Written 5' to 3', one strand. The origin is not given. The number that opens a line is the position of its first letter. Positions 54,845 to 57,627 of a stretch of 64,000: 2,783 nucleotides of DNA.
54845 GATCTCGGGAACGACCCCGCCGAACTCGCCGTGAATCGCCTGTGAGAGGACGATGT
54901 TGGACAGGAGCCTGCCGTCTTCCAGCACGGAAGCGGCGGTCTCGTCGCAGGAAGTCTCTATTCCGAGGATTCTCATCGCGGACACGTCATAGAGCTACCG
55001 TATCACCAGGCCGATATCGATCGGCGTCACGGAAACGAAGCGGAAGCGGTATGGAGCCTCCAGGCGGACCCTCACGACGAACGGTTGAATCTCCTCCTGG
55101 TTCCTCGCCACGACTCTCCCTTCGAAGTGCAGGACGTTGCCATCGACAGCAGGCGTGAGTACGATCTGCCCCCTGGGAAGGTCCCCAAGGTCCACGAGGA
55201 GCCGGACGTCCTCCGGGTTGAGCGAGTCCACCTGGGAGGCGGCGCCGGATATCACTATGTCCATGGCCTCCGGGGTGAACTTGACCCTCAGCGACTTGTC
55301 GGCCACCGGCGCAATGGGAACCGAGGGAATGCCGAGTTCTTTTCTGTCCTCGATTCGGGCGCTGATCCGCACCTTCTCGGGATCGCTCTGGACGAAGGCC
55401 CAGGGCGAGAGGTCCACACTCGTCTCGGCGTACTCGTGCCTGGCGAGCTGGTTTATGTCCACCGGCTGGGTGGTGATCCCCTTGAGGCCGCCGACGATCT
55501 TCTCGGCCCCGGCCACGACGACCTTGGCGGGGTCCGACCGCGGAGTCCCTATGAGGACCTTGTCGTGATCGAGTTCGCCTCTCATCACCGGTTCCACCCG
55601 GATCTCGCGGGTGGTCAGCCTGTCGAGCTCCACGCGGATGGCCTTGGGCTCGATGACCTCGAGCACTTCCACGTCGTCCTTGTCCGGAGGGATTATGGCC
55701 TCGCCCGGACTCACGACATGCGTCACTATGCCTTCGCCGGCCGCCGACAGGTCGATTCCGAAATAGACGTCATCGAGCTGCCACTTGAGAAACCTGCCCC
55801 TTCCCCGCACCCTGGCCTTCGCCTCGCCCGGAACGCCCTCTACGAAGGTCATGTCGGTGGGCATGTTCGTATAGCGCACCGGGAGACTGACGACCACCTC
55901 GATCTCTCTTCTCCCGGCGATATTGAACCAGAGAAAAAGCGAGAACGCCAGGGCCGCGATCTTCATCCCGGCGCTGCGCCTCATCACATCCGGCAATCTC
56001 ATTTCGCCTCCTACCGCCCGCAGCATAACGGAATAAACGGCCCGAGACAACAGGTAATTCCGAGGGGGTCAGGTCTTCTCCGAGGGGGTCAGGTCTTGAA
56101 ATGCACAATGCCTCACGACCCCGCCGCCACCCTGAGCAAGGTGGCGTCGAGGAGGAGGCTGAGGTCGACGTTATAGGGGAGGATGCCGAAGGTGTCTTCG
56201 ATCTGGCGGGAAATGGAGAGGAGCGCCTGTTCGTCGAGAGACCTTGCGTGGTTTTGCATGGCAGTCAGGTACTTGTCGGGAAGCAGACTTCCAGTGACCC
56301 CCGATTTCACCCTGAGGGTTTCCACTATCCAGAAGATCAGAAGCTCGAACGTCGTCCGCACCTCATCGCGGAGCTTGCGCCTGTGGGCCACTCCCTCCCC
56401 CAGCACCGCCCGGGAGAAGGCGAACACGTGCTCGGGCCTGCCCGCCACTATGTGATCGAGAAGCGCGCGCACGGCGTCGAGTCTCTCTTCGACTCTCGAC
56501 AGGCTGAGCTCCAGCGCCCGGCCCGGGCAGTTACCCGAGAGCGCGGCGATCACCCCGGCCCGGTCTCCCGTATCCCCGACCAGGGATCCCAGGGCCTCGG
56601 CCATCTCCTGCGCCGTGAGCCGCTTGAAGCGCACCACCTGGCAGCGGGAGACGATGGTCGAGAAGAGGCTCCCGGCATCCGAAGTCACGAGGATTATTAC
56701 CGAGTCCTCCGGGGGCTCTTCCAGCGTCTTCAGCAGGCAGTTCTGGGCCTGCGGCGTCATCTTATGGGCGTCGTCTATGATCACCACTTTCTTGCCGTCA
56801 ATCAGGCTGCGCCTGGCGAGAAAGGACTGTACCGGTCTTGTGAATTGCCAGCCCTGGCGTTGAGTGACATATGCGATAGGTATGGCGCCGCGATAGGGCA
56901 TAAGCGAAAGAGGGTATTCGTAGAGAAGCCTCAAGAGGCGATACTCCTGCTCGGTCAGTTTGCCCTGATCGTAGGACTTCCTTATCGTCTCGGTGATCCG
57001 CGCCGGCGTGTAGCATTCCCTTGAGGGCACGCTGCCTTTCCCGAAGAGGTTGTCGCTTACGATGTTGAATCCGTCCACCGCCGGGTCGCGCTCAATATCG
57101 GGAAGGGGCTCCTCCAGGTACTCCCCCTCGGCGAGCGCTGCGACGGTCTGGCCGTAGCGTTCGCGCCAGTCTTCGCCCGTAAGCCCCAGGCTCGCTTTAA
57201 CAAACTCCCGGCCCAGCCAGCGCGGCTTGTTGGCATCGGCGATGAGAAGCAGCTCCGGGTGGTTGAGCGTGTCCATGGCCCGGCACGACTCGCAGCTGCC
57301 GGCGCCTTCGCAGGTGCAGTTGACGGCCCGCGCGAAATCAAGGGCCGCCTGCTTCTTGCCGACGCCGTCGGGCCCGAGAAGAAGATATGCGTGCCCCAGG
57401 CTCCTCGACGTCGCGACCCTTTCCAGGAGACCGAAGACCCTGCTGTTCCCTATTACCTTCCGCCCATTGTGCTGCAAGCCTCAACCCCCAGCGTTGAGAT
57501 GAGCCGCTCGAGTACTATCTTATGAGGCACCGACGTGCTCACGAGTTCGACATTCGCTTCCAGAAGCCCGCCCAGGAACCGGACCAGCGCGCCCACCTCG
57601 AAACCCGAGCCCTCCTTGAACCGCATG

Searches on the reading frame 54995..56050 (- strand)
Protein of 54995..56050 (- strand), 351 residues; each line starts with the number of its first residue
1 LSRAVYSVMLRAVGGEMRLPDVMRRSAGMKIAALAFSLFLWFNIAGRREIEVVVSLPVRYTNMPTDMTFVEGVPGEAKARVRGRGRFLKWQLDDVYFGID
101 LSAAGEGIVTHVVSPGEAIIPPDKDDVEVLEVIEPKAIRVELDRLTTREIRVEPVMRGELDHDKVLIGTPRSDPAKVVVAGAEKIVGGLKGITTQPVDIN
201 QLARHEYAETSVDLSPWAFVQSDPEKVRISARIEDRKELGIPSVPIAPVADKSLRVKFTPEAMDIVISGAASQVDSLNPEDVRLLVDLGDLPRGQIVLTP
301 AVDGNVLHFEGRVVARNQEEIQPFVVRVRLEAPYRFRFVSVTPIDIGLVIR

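Call 59: search_protein_families(library=pfam, proteins=[window:54995-56050:-], max_evalue=0.00001)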
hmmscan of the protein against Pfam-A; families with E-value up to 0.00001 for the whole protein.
window:54995-56050:- (351 aa): 1 family
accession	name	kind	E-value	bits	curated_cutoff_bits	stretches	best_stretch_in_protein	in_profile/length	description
PF07949.17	YbbR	-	3.1e-09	37.5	22.3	0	164-229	15-79/81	YbbR-like protein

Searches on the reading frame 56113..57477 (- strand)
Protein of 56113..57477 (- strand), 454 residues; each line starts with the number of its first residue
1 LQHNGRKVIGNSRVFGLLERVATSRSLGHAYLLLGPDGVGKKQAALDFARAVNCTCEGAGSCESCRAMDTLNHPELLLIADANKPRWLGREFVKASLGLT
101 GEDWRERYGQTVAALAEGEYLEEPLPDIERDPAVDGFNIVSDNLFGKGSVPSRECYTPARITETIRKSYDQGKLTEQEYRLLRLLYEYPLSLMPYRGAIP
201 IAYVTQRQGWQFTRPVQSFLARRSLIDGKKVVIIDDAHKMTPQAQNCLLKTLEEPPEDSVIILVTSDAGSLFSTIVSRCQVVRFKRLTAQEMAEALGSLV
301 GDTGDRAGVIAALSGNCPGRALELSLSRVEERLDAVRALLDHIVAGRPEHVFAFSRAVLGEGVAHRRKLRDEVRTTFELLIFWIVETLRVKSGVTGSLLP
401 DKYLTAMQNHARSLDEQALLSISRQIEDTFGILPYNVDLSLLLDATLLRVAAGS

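Call 59: search_protein_families(library=pfam, proteins=[window:56113-57477:-], max_evalue=0.00001)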
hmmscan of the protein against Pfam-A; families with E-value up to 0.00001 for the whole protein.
window:56113-57477:- (454 aa): 1 family
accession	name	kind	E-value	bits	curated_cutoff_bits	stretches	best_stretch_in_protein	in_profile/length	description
PF13177.12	DNA_pol3_delta2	-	6e-38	130.8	27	2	215-287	88-160/161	DNA polymerase III, delta subunit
